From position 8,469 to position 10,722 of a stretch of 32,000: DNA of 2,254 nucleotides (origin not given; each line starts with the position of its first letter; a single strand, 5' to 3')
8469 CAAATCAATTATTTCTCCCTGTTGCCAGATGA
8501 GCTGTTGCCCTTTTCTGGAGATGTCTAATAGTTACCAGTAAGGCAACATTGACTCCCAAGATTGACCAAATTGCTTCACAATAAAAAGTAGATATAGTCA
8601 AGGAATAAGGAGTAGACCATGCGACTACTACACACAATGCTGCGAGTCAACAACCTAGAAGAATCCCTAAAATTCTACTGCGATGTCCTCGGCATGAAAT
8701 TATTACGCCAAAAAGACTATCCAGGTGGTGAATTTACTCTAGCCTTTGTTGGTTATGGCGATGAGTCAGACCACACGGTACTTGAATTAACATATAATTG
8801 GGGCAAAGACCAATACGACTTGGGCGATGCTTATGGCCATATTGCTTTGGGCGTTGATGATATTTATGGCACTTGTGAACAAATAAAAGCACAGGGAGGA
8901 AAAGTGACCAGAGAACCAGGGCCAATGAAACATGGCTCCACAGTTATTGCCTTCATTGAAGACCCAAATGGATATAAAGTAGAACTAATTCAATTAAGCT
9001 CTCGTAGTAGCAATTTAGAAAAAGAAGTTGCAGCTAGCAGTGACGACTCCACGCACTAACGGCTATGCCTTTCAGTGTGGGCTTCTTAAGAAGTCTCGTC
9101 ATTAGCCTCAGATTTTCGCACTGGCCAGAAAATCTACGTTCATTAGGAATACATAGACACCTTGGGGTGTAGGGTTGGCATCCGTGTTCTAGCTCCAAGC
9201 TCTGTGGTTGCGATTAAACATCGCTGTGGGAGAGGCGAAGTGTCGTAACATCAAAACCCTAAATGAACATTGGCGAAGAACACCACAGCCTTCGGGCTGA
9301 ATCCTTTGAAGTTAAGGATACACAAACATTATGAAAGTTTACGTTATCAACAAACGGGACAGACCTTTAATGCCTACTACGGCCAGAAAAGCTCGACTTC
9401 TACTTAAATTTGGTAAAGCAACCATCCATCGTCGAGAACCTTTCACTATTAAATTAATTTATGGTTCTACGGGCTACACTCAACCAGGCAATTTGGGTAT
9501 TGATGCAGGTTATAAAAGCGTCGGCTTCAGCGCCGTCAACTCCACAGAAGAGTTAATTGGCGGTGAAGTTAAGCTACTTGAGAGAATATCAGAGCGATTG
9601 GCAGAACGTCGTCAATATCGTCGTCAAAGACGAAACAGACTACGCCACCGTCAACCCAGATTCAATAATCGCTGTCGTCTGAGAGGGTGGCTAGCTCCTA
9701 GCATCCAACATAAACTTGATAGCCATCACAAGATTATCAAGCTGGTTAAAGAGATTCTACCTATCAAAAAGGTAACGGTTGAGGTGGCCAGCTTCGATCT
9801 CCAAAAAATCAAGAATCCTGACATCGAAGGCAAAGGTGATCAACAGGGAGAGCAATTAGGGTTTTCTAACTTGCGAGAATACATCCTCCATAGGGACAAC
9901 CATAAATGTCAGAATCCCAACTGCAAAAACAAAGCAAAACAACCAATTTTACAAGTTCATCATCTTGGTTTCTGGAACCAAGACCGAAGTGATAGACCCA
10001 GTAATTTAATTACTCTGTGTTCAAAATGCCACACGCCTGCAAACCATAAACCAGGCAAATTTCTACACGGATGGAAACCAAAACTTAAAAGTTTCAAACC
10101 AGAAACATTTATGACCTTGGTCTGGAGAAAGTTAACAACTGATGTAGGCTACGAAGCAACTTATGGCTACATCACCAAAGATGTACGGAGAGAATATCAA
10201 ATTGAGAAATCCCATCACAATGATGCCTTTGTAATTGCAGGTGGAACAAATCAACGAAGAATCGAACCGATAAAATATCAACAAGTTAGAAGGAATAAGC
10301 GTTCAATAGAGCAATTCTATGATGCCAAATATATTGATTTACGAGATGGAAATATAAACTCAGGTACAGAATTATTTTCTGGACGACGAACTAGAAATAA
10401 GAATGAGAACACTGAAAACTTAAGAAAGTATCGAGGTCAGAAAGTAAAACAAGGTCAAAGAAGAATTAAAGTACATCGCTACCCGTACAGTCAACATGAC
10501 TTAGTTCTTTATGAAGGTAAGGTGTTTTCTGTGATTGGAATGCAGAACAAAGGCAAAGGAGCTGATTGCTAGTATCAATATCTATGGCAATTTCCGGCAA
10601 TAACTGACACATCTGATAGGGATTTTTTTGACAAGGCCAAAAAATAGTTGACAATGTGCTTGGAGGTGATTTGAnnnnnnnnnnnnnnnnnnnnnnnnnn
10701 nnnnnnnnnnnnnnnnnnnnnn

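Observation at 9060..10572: IscB-type HNH/RuvC nuclease with an upstream structured RNA region: RNA-guided nuclease (OMEGA) locus next to gloA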

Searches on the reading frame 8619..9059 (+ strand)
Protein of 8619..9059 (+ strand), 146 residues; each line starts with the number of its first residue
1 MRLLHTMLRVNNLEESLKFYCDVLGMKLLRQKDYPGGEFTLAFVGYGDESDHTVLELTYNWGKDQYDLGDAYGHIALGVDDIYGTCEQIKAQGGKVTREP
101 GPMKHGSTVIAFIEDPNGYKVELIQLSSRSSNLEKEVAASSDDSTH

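Call 3: search_protein_families(library=pfam, proteins=[window:8619-9059:+], max_evalue=0.01)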
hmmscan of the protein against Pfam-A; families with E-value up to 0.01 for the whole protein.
window:8619-9059:+ (146 aa): 5 families
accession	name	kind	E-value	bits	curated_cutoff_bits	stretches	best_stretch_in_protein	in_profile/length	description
PF00903.31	Glyoxalase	-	3e-29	102.3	20.6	1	2-123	1-121/121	Glyoxalase/Bleomycin resistance protein/Dioxygenase superfamily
PF13669.12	Glyoxalase_4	-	3.4e-10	40.6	27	1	5-110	2-107/109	Glyoxalase/Bleomycin resistance protein/Dioxygenase superfamily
PF18029.7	Glyoxalase_6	-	0.00047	21.2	23.6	1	7-123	3-105/106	Glyoxalase-like domain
PF12681.13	Glyoxalase_2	-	0.00056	20.3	30.1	1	6-123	4-113/118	Glyoxalase-like domain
PF14506.12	CppA_N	-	0.002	18.6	25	1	5-31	3-29/124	CppA N-terminal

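Call 6: search_protein_families(library=ncbifam, proteins=[window:8619-9059:+], max_evalue=0.01)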
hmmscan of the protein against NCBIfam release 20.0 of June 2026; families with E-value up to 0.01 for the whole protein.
window:8619-9059:+ (146 aa): 20 families
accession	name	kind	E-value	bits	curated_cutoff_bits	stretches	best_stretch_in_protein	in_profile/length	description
NF007629.0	PRK10291.1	equivalog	1.1e-55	187.2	246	1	1-125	1-125/135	lactoylglutathione lyase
TIGR00068.2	glyox_I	equivalog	5.2e-50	169.1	120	1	2-127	1-141/143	lactoylglutathione lyase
NF050074.1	glyox_I_GloA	exception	6.6e-33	113.4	165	1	3-125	2-121/121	lactoylglutathione lyase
TIGR03211.1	catechol_2_3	equivalog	1.2e-06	28.1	320.2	1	1-129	3-121/303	catechol 2,3-dioxygenase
TIGR03081.1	metmalonyl_epim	equivalog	2.5e-06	28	114.95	1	3-114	2-116/129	methylmalonyl-CoA epimerase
TIGR02295.1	HpaD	equivalog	6.3e-06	25.6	321.4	1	2-125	4-117/298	3,4-dihydroxyphenylacetate 2,3-dioxygenase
NF000125.1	498180014_fosA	hypoth_equivalog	1.5e-05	25.2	250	1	5-125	8-118/129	Fos family putative thiol transferase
NF000496.2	Fos_GSH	equivalog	4.7e-05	23.5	180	1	3-132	5-125/136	fosfomycin resistance glutathione transferase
NF050075.1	SMU1112c_YaeR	equivalog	7.8e-05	22.9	140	1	4-124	5-124/125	SMU1112c/YaeR family gloxylase I-like metalloprotein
NF003152.0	PRK04101.1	equivalog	0.00032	21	171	1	5-123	7-116/139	metallothiol transferase FosB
TIGR03213.1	23dbph12diox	equivalog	0.00056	19.5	366.45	1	5-123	145-261/287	biphenyl-2,3-diol 1,2-dioxygenase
NF032892.0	fosA7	exception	0.0013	18.8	305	1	3-129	5-122/140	FosA7 family fosfomycin resistance glutathione transferase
NF000495.1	FosK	exception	0.0016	18.3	280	0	5-135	7-123/132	fosfomycin resistance glutathione transferase FosK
NF000494.1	FosF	exception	0.0024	17.8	280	0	5-124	7-110/132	fosfomycin resistance glutathione transferase FosF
NF038306.1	fosM_gen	equivalog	0.0031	17.9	255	1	4-81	5-72/137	FosM family fosfomycin resistance protein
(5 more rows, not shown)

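Call 31: find_homologous_proteins(query=window:8619-9059:+, max_evalue=1e-40)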
Query window:8619-9059:+ (146 aa): 7931 proteins with E <= 1e-40 among 8000 candidates; the best 120 are listed.
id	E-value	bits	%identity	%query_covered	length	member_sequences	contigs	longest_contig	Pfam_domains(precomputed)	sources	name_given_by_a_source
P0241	1.4e-86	306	96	97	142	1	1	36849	PF13669.13,PF00903.32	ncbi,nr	ncbi:MAG: lactoylglutathione lyase [Cyanobacteriota bacterium]|nr:lactoylglutathione lyase [Cyanobac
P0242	1.2e-84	299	94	97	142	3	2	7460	PF13669.13,PF00903.32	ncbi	-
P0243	1.1e-83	296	91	97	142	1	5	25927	PF13669.13,PF00903.32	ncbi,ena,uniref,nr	ncbi:MAG: lactoylglutathione lyase [Okeania sp. SIO2F4]|uniref:lactoylglutathione lyase n=1 Tax=Micr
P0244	1.1e-83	296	92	97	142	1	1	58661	PF13669.13,PF00903.32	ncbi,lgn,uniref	ncbi:lactoylglutathione lyase [Dapis sp. BLCC M126]|uniref:lactoylglutathione lyase n=1 Tax=Dapis sp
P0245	1.8e-83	295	91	97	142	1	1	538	PF13669.13,PF00903.32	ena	-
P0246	2.4e-83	295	92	97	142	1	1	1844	PF13669.13,PF00903.32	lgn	-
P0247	4.5e-83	294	92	97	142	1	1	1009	PF13669.13,PF00903.32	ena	-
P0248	5.5e-83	294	91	97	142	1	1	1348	PF13669.13,PF00903.32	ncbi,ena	-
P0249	3.2e-82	291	90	97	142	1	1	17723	PF13669.13,PF00903.32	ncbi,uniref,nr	ncbi:MAG: lactoylglutathione lyase [Okeania sp. SIO3I5]|uniref:lactoylglutathione lyase n=1 Tax=Okea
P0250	4.4e-82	291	89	97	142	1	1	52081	PF13669.13,PF00903.32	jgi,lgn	-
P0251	4.7e-82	291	90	97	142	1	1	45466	PF13669.13,PF00903.32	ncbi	ncbi:MAG: lactoylglutathione lyase [Cyanobacteria bacterium P01_H01_bin.35]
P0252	7.9e-82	290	89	97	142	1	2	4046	PF13669.13,PF00903.32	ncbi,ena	-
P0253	1.7e-81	289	88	97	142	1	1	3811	PF13669.13,PF00903.32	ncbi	-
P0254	1.8e-78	279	86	97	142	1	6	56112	PF13669.13,PF00903.32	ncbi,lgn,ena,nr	ncbi:MAG: lactoylglutathione lyase [Trichodesmium sp. St16_bin4-tuft]|nr:lactoylglutathione lyase [T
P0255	6.7e-78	277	85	97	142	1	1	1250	PF13669.13,PF00903.32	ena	-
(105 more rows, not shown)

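Call 33: find_encoding_contigs(protein=P0241, flank=4000, max_places=2)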
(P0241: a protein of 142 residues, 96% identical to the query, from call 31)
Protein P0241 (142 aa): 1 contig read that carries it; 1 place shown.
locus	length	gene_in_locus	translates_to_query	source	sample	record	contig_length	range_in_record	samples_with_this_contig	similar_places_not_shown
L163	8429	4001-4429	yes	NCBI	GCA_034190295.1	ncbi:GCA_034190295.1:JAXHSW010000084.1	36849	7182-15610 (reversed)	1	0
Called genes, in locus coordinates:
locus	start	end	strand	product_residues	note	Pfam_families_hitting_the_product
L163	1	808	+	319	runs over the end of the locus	PF04055:Radical_SAM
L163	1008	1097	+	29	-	PF08078:PsaX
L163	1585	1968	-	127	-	-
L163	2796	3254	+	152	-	-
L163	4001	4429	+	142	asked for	PF00903:Glyoxalase, PF13669:Glyoxalase_4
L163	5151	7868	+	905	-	PF02861:Clp_N, PF23569:NBD_SMAX1, PF00004:AAA, PF17871:AAA_lid_9, PF00004:AAA, PF07724:AAA_2, PF07728:AAA_5, PF10431:ClpB_D2-small, +8 more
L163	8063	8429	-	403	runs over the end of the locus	PF12323:HTH_OrfB_IS605, PF01385:OrfB_IS605, PF07282:Cas12f1-like_TNB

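Call 58: find_encoding_contigs(protein=P0243, flank=2500, max_places=3)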
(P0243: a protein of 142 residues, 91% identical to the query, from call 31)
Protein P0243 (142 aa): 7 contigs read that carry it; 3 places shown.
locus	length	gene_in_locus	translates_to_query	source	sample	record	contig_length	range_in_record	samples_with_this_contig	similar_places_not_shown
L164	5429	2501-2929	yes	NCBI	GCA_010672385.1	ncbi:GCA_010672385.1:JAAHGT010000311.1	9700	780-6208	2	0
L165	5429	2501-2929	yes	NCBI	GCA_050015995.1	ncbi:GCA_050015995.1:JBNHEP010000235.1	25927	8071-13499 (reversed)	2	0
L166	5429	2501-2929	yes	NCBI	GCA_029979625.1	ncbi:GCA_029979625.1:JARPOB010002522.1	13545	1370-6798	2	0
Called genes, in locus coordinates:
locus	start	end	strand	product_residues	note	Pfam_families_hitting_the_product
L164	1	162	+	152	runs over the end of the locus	-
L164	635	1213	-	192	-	PF07282:Cas12f1-like_TNB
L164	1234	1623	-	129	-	PF01385:OrfB_IS605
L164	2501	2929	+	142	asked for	PF00903:Glyoxalase, PF13669:Glyoxalase_4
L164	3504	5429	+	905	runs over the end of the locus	PF02861:Clp_N, PF23569:NBD_SMAX1, PF00004:AAA, PF17871:AAA_lid_9, PF00004:AAA, PF07724:AAA_2, PF07728:AAA_5, PF10431:ClpB_D2-small, +7 more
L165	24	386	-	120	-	-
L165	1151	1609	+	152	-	-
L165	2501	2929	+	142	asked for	PF00903:Glyoxalase, PF13669:Glyoxalase_4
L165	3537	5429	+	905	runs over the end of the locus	PF02861:Clp_N, PF23569:NBD_SMAX1, PF00004:AAA, PF17871:AAA_lid_9, PF00004:AAA, PF07724:AAA_2, PF07728:AAA_5, PF10431:ClpB_D2-small, +7 more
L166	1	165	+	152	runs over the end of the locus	-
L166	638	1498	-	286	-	PF01385:OrfB_IS605, PF07282:Cas12f1-like_TNB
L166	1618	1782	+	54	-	-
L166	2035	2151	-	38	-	PF12323:HTH_OrfB_IS605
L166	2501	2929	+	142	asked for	PF00903:Glyoxalase, PF13669:Glyoxalase_4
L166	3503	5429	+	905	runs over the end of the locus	PF02861:Clp_N, PF23569:NBD_SMAX1, PF00004:AAA, PF17871:AAA_lid_9, PF00004:AAA, PF07724:AAA_2, PF07728:AAA_5, PF10431:ClpB_D2-small, +7 more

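Call 59: find_encoding_contigs(protein=P0242, flank=2500, max_places=2)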
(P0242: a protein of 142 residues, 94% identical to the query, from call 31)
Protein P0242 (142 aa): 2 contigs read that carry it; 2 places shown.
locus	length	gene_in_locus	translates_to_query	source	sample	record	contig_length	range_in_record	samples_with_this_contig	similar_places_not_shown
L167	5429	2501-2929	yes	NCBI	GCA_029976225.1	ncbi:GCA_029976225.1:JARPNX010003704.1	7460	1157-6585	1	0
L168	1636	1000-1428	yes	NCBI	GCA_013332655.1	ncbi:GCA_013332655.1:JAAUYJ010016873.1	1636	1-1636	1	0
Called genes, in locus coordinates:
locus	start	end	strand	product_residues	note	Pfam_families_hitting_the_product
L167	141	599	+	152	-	-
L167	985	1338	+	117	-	-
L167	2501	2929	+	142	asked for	PF00903:Glyoxalase, PF13669:Glyoxalase_4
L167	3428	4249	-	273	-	PF12323:HTH_OrfB_IS605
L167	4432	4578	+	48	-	-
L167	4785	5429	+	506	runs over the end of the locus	?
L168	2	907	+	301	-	?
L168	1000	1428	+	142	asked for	PF00903:Glyoxalase, PF13669:Glyoxalase_4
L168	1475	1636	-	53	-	?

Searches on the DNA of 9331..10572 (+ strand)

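Call 16: search_rna_families(sources=[L001, L002, L003, L004, L006, L007, L008, L009, L010, L011, L012, L013, L014, L015, L016, L017, L019, L020, L025, L026], threshold=gathering)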
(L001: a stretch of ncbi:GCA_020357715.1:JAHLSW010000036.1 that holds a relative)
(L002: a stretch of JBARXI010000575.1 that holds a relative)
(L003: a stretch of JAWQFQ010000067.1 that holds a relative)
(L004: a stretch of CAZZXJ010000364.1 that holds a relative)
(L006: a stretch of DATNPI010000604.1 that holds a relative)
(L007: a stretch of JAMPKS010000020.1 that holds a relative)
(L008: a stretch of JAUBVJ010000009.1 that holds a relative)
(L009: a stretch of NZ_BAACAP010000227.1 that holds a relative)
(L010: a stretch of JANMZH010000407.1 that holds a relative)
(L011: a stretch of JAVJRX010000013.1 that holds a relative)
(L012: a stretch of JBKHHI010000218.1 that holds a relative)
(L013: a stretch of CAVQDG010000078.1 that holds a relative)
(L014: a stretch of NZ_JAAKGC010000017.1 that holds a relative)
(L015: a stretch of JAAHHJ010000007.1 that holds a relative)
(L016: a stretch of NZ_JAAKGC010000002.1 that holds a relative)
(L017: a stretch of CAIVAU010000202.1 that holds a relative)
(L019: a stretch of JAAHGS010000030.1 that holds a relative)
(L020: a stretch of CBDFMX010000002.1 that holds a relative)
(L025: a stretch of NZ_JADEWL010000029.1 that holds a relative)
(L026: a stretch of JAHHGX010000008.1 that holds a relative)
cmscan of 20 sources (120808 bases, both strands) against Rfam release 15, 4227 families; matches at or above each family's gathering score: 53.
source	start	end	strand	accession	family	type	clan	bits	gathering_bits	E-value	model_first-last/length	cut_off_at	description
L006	1504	1720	+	RF02033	HEARO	Gene;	-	129.4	83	3.1e-26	1-211/211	no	HNH endonuclease-associated RNA and ORF (HEARO) RNA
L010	2207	2462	+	RF02033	HEARO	Gene;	-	100.7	83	2.9e-19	1-211/211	no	HNH endonuclease-associated RNA and ORF (HEARO) RNA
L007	2207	2462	+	RF02033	HEARO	Gene;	-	99.2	83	6.7e-19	1-211/211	no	HNH endonuclease-associated RNA and ORF (HEARO) RNA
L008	2207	2462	+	RF02033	HEARO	Gene;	-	98.4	83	1.1e-18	1-211/211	no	HNH endonuclease-associated RNA and ORF (HEARO) RNA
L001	2718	2965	+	RF02033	HEARO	Gene;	-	93.3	83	1.9e-17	1-211/211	no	HNH endonuclease-associated RNA and ORF (HEARO) RNA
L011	2221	2471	+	RF02033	HEARO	Gene;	-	92.2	83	3.5e-17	1-211/211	no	HNH endonuclease-associated RNA and ORF (HEARO) RNA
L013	2196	2456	+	RF02033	HEARO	Gene;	-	89.3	83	1.8e-16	1-211/211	no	HNH endonuclease-associated RNA and ORF (HEARO) RNA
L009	2211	2464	+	RF02033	HEARO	Gene;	-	87.1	83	5.8e-16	1-211/211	no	HNH endonuclease-associated RNA and ORF (HEARO) RNA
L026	2199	2459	+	RF02033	HEARO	Gene;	-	86.8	83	7.3e-16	1-211/211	no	HNH endonuclease-associated RNA and ORF (HEARO) RNA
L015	2210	2468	+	RF02033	HEARO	Gene;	-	85.9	83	1.2e-15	1-211/211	no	HNH endonuclease-associated RNA and ORF (HEARO) RNA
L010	1480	1553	-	RF00005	tRNA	Gene; tRNA;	CL00001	71.5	29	2.3e-13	1-71/71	no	tRNA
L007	573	644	-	RF00005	tRNA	Gene; tRNA;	CL00001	70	29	5.9e-13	1-71/71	no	tRNA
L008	672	743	-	RF00005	tRNA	Gene; tRNA;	CL00001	70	29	5.9e-13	1-71/71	no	tRNA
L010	591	662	-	RF00005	tRNA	Gene; tRNA;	CL00001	68.1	29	1.9e-12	1-71/71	no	tRNA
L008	1753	1826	-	RF00005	tRNA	Gene; tRNA;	CL00001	67.3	29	3.2e-12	1-71/71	no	tRNA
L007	1351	1424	-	RF00005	tRNA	Gene; tRNA;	CL00001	66.8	29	4.6e-12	1-71/71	no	tRNA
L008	1472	1545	-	RF00005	tRNA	Gene; tRNA;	CL00001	66.7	29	4.7e-12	1-71/71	no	tRNA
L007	1016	1089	-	RF00005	tRNA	Gene; tRNA;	CL00001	65.9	29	7.7e-12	1-71/71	no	tRNA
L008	1116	1189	-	RF00005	tRNA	Gene; tRNA;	CL00001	65.9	29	7.7e-12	1-71/71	no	tRNA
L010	1123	1196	-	RF00005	tRNA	Gene; tRNA;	CL00001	65.9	29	7.7e-12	1-71/71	no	tRNA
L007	1632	1705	-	RF00005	tRNA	Gene; tRNA;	CL00001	64.7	29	1.7e-11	1-71/71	no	tRNA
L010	1633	1706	-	RF00005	tRNA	Gene; tRNA;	CL00001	64.7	29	1.7e-11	1-71/71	no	tRNA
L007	1177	1248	-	RF00005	tRNA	Gene; tRNA;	CL00001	64.3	29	2.2e-11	1-71/71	no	tRNA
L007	192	272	-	RF00005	tRNA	Gene; tRNA;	CL00001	59.7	29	4.2e-10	1-71/71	no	tRNA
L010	210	290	-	RF00005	tRNA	Gene; tRNA;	CL00001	59.7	29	4.2e-10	1-71/71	no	tRNA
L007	402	475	-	RF00005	tRNA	Gene; tRNA;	CL00001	59.5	29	4.5e-10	1-71/71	no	tRNA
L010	420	493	-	RF00005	tRNA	Gene; tRNA;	CL00001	59.5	29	4.5e-10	1-71/71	no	tRNA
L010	1044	1115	-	RF00005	tRNA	Gene; tRNA;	CL00001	59.5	29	4.6e-10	1-71/71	no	tRNA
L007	651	723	-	RF00005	tRNA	Gene; tRNA;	CL00001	59.3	29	5.2e-10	1-71/71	no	tRNA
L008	750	822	-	RF00005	tRNA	Gene; tRNA;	CL00001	59.3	29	5.2e-10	1-71/71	no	tRNA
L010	669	741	-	RF00005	tRNA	Gene; tRNA;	CL00001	59.3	29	5.2e-10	1-71/71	no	tRNA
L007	115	187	-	RF00005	tRNA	Gene; tRNA;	CL00001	58.8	29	7.2e-10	1-71/71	no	tRNA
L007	728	814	-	RF00005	tRNA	Gene; tRNA;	CL00001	58.2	29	1.1e-09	1-71/71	no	tRNA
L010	746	832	-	RF00005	tRNA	Gene; tRNA;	CL00001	58.2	29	1.1e-09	1-71/71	no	tRNA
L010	1206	1277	-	RF00005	tRNA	Gene; tRNA;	CL00001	58.1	29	1.1e-09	1-71/71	no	tRNA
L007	1099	1170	-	RF00005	tRNA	Gene; tRNA;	CL00001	57.1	29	2.1e-09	1-71/71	no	tRNA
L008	1199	1270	-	RF00005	tRNA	Gene; tRNA;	CL00001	57.1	29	2.1e-09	1-71/71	no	tRNA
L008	918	992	-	RF00005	tRNA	Gene; tRNA;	CL00001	56.9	29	2.4e-09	1-71/71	no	tRNA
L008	827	913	-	RF00005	tRNA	Gene; tRNA;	CL00001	56.3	29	3.5e-09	1-71/71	no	tRNA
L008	1549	1620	-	RF00005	tRNA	Gene; tRNA;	CL00001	55.4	29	6.1e-09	1-71/71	no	tRNA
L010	133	205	-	RF00005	tRNA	Gene; tRNA;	CL00001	54.6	29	1e-08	1-71/71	no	tRNA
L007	819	892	-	RF00005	tRNA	Gene; tRNA;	CL00001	54.3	29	1.2e-08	1-71/71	no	tRNA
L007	484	559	-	RF00005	tRNA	Gene; tRNA;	CL00001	53.1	29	2.7e-08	1-71/71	no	tRNA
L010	838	911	-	RF00005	tRNA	Gene; tRNA;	CL00001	52.3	29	4.3e-08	1-71/71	no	tRNA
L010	317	390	-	RF00005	tRNA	Gene; tRNA;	CL00001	51.4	29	8e-08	1-71/71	no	tRNA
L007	1428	1499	-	RF00005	tRNA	Gene; tRNA;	CL00001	50.6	29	1.3e-07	1-71/71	no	tRNA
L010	1557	1628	-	RF00005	tRNA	Gene; tRNA;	CL00001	50.6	29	1.3e-07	1-71/71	no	tRNA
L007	35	110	-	RF00005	tRNA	Gene; tRNA;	CL00001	47.9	29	7.3e-07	1-71/71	no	tRNA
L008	1277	1369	-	RF00005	tRNA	Gene; tRNA;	CL00001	47.1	29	1.2e-06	1-71/71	no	tRNA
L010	1284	1376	-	RF00005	tRNA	Gene; tRNA;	CL00001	47.1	29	1.2e-06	1-71/71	no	tRNA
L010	502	577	-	RF00005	tRNA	Gene; tRNA;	CL00001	47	29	1.3e-06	1-71/71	no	tRNA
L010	53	128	-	RF00005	tRNA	Gene; tRNA;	CL00001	44.8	29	5.2e-06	1-71/71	no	tRNA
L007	299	372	-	RF00005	tRNA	Gene; tRNA;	CL00001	44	29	8.3e-06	1-71/71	no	tRNA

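Call 77: search_rna_families(sources=[L002, L003, L004, L012, L014, L016, L017, L019, L020, L025, L170], threshold=evalue, max_evalue=0.001)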
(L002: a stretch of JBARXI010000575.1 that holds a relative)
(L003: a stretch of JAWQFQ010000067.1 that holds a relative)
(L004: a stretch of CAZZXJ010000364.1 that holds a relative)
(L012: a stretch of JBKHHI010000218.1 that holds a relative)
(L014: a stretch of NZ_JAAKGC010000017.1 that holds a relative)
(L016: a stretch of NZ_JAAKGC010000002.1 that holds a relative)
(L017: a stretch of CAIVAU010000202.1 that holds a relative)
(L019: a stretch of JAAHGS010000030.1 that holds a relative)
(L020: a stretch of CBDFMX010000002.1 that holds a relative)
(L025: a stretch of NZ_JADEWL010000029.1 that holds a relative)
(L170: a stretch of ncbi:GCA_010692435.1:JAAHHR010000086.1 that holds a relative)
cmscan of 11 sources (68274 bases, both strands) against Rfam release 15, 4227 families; matches with E-value up to 0.001: 15.
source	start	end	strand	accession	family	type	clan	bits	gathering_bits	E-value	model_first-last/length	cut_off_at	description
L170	3710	3958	+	RF02033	HEARO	Gene;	-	98.3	83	6.5e-19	1-211/211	no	HNH endonuclease-associated RNA and ORF (HEARO) RNA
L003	2170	2464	+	RF02033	HEARO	Gene;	-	82.6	83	4.3e-15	1-211/211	no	HNH endonuclease-associated RNA and ORF (HEARO) RNA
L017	2266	2458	+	RF02033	HEARO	Gene;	-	81.5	83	7.6e-15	1-211/211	no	HNH endonuclease-associated RNA and ORF (HEARO) RNA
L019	2224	2467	+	RF02033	HEARO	Gene;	-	77.5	83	7.5e-14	1-211/211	no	HNH endonuclease-associated RNA and ORF (HEARO) RNA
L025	2212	2461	+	RF02033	HEARO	Gene;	-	77.5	83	7.5e-14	1-211/211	no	HNH endonuclease-associated RNA and ORF (HEARO) RNA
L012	2149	2457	+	RF02033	HEARO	Gene;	-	74.7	83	3.5e-13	1-211/211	no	HNH endonuclease-associated RNA and ORF (HEARO) RNA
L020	2188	2443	+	RF02033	HEARO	Gene;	-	69.8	83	5.5e-12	1-211/211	no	HNH endonuclease-associated RNA and ORF (HEARO) RNA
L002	1528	1763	+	RF02033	HEARO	Gene;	-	69.5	83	6.6e-12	1-211/211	no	HNH endonuclease-associated RNA and ORF (HEARO) RNA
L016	2220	2468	+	RF02033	HEARO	Gene;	-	65.3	83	6.7e-11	1-211/211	no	HNH endonuclease-associated RNA and ORF (HEARO) RNA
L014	2209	2463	+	RF02033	HEARO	Gene;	-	58.9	83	2.4e-09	1-211/211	no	HNH endonuclease-associated RNA and ORF (HEARO) RNA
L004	2207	2464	+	RF02033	HEARO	Gene;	-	58.5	83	3.1e-09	1-211/211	no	HNH endonuclease-associated RNA and ORF (HEARO) RNA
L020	5473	5557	-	RF03964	mir-H1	Gene; miRNA;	-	50.8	97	1.6e-05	1-85/85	no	mir-H1 microRNA precursor family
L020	5473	5557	+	RF03964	mir-H1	Gene; miRNA;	-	47.5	97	9.1e-05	1-85/85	no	mir-H1 microRNA precursor family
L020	5475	5558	+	RF01013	mir-577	Gene; miRNA;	-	43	100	9.6e-05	1-86/86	no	mir-577 microRNA precursor family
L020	5462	5552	-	RF04164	MIR1507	Gene; miRNA;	-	33.8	73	0.00058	1-107/107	no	MIR1507 microRNA precursor family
